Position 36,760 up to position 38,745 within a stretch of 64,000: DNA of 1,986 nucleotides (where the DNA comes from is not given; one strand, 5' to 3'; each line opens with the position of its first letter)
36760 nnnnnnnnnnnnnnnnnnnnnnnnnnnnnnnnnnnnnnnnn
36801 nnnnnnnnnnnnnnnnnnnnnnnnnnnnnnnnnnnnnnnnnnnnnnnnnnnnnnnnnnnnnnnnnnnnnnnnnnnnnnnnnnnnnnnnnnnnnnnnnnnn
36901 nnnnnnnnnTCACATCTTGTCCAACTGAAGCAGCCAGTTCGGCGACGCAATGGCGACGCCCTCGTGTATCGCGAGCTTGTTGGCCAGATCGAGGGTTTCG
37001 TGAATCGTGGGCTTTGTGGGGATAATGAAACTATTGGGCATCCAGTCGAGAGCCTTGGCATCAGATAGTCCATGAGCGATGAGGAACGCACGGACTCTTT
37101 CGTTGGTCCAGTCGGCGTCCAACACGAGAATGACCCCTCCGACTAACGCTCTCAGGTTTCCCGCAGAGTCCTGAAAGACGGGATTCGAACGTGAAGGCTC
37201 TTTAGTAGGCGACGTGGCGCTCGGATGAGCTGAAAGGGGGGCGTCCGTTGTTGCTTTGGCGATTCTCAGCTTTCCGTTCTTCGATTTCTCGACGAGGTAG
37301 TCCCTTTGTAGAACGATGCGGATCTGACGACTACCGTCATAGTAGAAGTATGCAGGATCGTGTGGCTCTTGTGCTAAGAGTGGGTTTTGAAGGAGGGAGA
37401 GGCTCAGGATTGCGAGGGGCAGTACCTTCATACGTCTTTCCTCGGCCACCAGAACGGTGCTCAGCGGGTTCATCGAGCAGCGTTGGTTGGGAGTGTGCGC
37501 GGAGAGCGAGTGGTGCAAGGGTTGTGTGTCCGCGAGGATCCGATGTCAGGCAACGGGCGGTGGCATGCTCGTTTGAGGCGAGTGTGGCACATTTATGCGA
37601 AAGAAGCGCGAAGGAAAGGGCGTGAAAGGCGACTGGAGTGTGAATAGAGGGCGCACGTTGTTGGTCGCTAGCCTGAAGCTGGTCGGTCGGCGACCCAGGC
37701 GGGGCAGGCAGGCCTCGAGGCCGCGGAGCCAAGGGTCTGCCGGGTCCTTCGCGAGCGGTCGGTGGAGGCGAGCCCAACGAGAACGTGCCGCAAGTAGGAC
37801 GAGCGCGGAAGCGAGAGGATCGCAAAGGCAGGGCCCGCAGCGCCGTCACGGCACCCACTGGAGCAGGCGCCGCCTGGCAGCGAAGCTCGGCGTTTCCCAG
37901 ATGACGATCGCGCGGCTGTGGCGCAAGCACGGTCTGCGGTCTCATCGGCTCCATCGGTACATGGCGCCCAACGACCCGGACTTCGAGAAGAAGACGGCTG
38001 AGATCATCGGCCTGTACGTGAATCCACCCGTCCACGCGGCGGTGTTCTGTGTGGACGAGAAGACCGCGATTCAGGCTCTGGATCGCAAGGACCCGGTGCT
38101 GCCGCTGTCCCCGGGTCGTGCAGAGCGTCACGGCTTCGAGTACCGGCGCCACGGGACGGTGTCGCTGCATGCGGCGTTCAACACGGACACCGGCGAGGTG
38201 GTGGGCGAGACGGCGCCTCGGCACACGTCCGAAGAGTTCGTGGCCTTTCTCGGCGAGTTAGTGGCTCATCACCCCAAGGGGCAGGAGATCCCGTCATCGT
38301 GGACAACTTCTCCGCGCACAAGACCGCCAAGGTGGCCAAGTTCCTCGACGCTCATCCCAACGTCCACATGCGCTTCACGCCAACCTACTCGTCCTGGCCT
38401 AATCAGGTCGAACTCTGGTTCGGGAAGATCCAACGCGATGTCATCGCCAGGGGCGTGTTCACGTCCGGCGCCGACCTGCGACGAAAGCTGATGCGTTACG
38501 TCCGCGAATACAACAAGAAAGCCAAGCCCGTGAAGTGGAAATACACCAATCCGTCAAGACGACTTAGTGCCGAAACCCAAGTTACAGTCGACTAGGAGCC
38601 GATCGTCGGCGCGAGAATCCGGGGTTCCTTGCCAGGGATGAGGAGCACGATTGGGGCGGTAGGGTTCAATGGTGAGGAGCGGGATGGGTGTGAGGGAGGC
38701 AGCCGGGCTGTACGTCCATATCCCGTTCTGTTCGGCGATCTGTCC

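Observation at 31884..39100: About 6.4-kb lower-GC insertion bracketed by a degraded and an intact copy of the hemW 5' end, carrying two transposase remnants and an S8 peptidase cassette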

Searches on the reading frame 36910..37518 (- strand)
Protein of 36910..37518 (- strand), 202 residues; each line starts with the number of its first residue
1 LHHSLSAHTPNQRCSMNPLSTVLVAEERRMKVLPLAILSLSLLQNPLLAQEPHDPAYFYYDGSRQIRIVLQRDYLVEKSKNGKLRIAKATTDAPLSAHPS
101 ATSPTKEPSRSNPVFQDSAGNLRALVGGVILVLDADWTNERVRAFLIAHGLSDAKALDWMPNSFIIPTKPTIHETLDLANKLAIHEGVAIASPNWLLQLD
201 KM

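Call 6: search_protein_families(library=pfam, proteins=[window:36910-37518:-], max_evalue=0.01)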
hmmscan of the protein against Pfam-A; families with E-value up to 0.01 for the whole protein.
window:36910-37518:- (202 aa): 0 families

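Call 7: search_protein_families(library=ncbifam, proteins=[window:36910-37518:-], max_evalue=0.01)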
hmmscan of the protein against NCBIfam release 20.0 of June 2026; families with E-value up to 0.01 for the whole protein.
window:36910-37518:- (202 aa): 0 families

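Call 21: find_encoding_contigs(protein=window:36910-37518:-, flank=10000, max_places=10)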
Protein window:36910-37518:- (202 aa): no gene with exactly this product is on record in the collection.

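Call 46: search_protein_families(library=ncbifam, proteins=[window:36910-37431:-], max_evalue=1)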
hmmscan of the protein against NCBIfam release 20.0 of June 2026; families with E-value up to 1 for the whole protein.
window:36910-37431:- (173 aa): 0 families

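Call 47: search_protein_representatives(protein=window:36910-37431:-)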
Query: 173 residues. Proteins with E-value up to 0.001 (for the whole library): 555; up to 1e-10: 230; up to 1e-30: 1. The best 150 are listed.
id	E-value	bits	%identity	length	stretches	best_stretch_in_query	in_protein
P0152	5.8e-39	150.1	99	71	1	103-173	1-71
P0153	2.6e-21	92.6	40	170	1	17-169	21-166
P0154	1.6e-20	90.1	39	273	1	26-169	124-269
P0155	5.0e-20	88.5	38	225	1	16-166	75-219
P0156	8.3e-20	87.8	41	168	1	29-169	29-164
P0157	6.2e-19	84.9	38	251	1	21-168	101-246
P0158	6.4e-19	84.9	39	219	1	25-169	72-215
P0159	8.5e-19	84.5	39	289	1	21-168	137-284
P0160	1.0e-18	84.2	40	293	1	28-169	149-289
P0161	2.5e-18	82.9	36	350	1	26-169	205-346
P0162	9.6e-18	81.1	39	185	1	27-171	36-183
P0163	9.9e-18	81.0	37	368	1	26-167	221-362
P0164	1.4e-17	80.5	38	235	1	28-171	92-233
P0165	1.5e-17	80.4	37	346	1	28-169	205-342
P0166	1.7e-17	80.2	36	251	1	27-169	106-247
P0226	2.0e-14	70.2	36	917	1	26-171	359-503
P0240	4.1e-14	69.2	34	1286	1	22-171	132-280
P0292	7.9e-13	65.1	37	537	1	26-168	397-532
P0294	9.9e-13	64.8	35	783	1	26-170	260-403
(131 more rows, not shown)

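Call 48: search_protein_families(library=pfam, proteins=[P0240, P0294, P0226, P0292, P0153, P0154], max_evalue=0.001)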
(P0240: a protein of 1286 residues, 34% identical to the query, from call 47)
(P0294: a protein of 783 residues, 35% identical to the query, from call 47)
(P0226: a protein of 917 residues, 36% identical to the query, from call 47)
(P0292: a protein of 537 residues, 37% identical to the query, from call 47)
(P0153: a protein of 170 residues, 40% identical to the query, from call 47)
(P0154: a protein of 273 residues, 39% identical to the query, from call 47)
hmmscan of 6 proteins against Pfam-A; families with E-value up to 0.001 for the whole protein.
P0240 (1286 aa): 2 families
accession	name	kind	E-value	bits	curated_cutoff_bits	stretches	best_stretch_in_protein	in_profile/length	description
PF00082.27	Peptidase_S8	-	6.5e-45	154.1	21.8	1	863-1150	1-288/288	Subtilase family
PF01483.27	P_proprotein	-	6.9e-14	52.2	21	1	1206-1284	2-72/86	Proprotein convertase P-domain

P0294 (783 aa): 1 family
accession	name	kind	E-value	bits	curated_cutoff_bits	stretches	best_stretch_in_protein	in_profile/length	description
PF00041.27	fn3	-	5.5e-08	33.3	25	1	42-128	1-79/84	Fibronectin type III domain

P0226 (917 aa): 1 family
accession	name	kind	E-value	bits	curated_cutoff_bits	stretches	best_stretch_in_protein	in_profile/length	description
PF00041.27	fn3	-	2.4e-09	37.7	25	1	47-131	3-79/84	Fibronectin type III domain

P0292 (537 aa): 3 families
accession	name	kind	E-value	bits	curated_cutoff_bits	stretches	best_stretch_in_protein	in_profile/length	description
PF00041.27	fn3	-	1.1e-21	77.3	25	3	172-257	3-81/84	Fibronectin type III domain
PF18370.7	RGI_lyase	-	2.4e-06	28.2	27.8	0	181-258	16-84/86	Rhamnogalacturonan I lyases beta-sheet domain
PF01108.23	Tissue_fac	-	1.5e-05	25.3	27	0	166-252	19-106/107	Tissue factor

P0153 (170 aa): 0 families

P0154 (273 aa): 0 families

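Call 56: predict_structure(alignment_id=A1)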
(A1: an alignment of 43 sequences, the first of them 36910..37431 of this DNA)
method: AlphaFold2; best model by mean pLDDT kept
length: 173 residues; sequences in the alignment: 43
mean_pLDDT: 81.8   pTM: 0.70
mean pLDDT of the five models: 81.8, 81.8, 81.7, 81.5, 81.2
residues with pLDDT >= 90: 86; 70-90: 39; 50-70: 33; < 50: 15
segments of 3 or more residues with pLDDT < 50: 66-71, 76-78, 171-173
pLDDT, mean of each block of 10 residues (from residue 1): 57 61 80 90 88 87 54 49 87 92 97 98 96 96 91 96 83 41
secondary structure, 60 per line:
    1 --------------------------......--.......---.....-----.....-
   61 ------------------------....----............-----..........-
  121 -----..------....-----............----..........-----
elements in order: E27-32 E35-41 E45-49 E55-59 E85-88 E93-104 H110-119 E134-137 H143-154 E159-168

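Call 59: fold_search(model_id=the predicted structure, library=pdb)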
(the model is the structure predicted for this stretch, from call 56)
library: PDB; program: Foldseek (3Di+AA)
matches with E <= 10: 209; with E <= 0.001: 0
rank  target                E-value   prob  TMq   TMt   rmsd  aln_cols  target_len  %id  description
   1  1itp_MODEL_1_A        5.0e-01  0.35  0.23  0.41   5.4        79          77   15  Solution Structure of POIA1 (released 2002-02-13)
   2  3tja_B                5.6e-01  0.25  0.25  0.28  11.8       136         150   17  Crystal structure of Helicobacter pylori UreE in the apo form (released 2011-11-02)
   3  8c4x_B                6.9e-01  0.89  0.33  0.62   3.2        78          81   17  PAM Protease (released 2024-07-17)
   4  3tj9_C                7.8e-01  0.16  0.23  0.24  11.6       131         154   14  Crystal structure of Helicobacter pylori UreE bound to Zn2+ (released 2011-11-02)
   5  9zlo_A                8.2e-01  0.16  0.23  0.26  12.9       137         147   11  Crystal structure of Proteus mirabilis UreE (released 2026-03-25)
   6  1vr6_D                9.7e-01  0.63  0.27  0.15   4.3        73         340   16  Crystal structure of Phospho-2-dehydro-3-deoxyheptonate aldolase (DAHP synthase) (TM0343) from Thermotoga Maritima at  (released 2005-03-08)
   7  2pmh                  1.1e+00  0.44  0.30  0.34   5.1        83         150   14  Crystal structure of Thr132Ala of ST1022 from Sulfolobus tokodaii (released 2008-04-22)
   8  3l7o_A                1.1e+00  0.44  0.27  0.22   4.9        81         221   14  Crystal structure of Ribose-5-phosphate isomerase A from streptococcus mutans UA159 (released 2011-01-05)
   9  9zlo_B                1.1e+00  0.10  0.21  0.24  13.0       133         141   12  Crystal structure of Proteus mirabilis UreE (released 2026-03-25)
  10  8c4z_A                1.4e+00  0.41  0.26  0.37   5.2        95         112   10  ProteinT protease, inactive mutant S224A (released 2024-07-17)
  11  8ee6_A                1.4e+00  0.15  0.19  0.03   4.7        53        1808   17  Cryo-EM Structure of human ABCA7 in PE/Ch nanodiscs (released 2022-12-21)
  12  3la0_C                1.6e+00  0.13  0.25  0.28  11.9       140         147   16  Crystal Structure of UreE from Helicobacter pylori (metal of unknown identity bound) (released 2010-08-25)
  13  2j5a                  1.7e+00  0.23  0.22  0.34   7.8        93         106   14  Folding of S6 structures with divergent amino-acid composition: pathway flexibility within partly overlapping foldons (released 2006-10-25)
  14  3nxz_D                1.7e+00  0.13  0.24  0.27  12.0       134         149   16  Crystal Structure of UreE from Helicobacter pylori (Cu2+ bound form) (released 2010-08-25)
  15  9l5r_M                1.8e+00  0.11  0.21  0.17   5.3        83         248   14  Cryo-EM structure of the thermophile spliceosome (state ILS) (released 2025-03-12)
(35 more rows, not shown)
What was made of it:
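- On Subtilase propeptide (Inhibitor_I9) or external chaperone: The top Foldseek PDB hits are POIA1, a protease prodomain chain (8c4x_B, TM 0.62) and the PCSK9 prodomain, but with E of at least 0.5 (calls 56, 59).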

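Call 62: search_protein_families(library=padloc, proteins=[window:36910-37431:-], max_evalue=0.001)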
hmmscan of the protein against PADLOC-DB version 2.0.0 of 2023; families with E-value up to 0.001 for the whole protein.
window:36910-37431:- (173 aa): 0 families

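Call 77: search_solved_structures(query=A1, max_evalue=10)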
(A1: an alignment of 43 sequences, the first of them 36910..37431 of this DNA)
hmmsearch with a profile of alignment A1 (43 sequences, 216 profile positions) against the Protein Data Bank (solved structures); distinct sequences matched with E-value up to 10: 3.
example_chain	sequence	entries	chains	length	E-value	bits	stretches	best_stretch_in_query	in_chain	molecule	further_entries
5uju_A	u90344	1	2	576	1.1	12.4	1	176-202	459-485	NAD-dependent aldehyde dehydrogenase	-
2i18_A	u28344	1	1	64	1.4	12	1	147-173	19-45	Calcium-binding protein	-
11aa_n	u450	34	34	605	7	9.8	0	39-122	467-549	Pescadillo homolog | Nucleolar protein 7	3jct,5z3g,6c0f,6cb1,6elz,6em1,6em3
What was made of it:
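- Tried and rejected: A profile search of the partner family against PDB sequences found nothing (call 77).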

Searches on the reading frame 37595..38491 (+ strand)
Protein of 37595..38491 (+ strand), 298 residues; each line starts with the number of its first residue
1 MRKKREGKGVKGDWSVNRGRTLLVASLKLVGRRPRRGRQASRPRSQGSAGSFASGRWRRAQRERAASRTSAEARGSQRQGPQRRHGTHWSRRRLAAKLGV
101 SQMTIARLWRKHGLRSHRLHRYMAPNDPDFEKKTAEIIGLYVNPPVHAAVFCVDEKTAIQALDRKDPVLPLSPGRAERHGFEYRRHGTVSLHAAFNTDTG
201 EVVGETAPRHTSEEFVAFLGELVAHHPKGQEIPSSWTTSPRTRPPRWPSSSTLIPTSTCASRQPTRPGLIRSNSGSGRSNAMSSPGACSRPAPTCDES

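Call 6: search_protein_families(library=pfam, proteins=[window:37595-38491:+], max_evalue=0.01)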
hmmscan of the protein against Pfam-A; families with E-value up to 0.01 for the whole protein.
window:37595-38491:+ (298 aa): 2 families
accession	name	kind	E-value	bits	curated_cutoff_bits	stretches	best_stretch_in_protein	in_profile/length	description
PF13358.12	DDE_3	-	5.9e-05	23.4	28.6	1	150-229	2-78/146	DDE superfamily endonuclease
PF18024.7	HTH_50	-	0.0004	20.4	27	1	87-114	22-49/50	Helix-turn-helix domain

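Call 7: search_protein_families(library=ncbifam, proteins=[window:37595-38491:+], max_evalue=0.01)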
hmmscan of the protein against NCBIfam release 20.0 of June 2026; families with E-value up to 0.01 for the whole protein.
window:37595-38491:+ (298 aa): 3 families
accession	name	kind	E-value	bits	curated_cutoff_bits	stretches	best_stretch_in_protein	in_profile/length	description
NF033545.0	transpos_IS630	equivalog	3.7e-28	98.8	100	1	69-231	60-224/299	IS630 family transposase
NF033577.2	transpos_IS481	equivalog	0.00043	19.9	224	1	82-228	70-187/284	IS481 family transposase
TIGR04381.1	HTH_TypR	domain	0.0053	16.7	30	1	89-115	22-48/49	TyrR/PhhR family helix-turn-helix DNA-binding protein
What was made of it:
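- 37853..38594 (+): IS630-family remnant. The left ~360 nt (left inverted repeat and HTH, aa 1-108) are missing. There is one frameshift near 38272-38290. The right terminus is intact, followed by the TA target dinucleotide (38593-38594). NF033545 hits in two frames (call 7).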

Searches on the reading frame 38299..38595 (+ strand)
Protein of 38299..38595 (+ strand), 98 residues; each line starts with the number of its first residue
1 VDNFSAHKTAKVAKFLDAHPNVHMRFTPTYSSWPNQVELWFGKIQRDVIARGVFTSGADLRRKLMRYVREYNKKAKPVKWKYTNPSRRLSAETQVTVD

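Call 6: search_protein_families(library=pfam, proteins=[window:38299-38595:+], max_evalue=0.01)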
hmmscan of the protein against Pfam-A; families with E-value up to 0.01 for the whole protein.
window:38299-38595:+ (98 aa): 2 families
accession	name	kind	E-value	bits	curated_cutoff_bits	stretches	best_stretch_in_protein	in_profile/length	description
PF13358.12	DDE_3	-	3.1e-09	37.3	28.6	1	1-59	85-144/146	DDE superfamily endonuclease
PF13683.12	rve_3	-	0.0025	18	26.5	1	24-74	5-56/67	Integrase core domain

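Call 7: search_protein_families(library=ncbifam, proteins=[window:38299-38595:+], max_evalue=0.01)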
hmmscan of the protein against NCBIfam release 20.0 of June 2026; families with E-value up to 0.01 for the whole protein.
window:38299-38595:+ (98 aa): 3 families
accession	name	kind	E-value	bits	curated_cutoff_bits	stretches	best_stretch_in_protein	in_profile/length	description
NF033545.0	transpos_IS630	equivalog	7.6e-17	61.7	100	1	1-72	229-299/299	IS630 family transposase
NF033516.0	transpos_IS3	equivalog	5.6e-06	25.8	160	1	9-86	289-366/369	IS3 family transposase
NF033577.2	transpos_IS481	equivalog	0.00028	20.5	224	1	3-74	196-269/284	IS481 family transposase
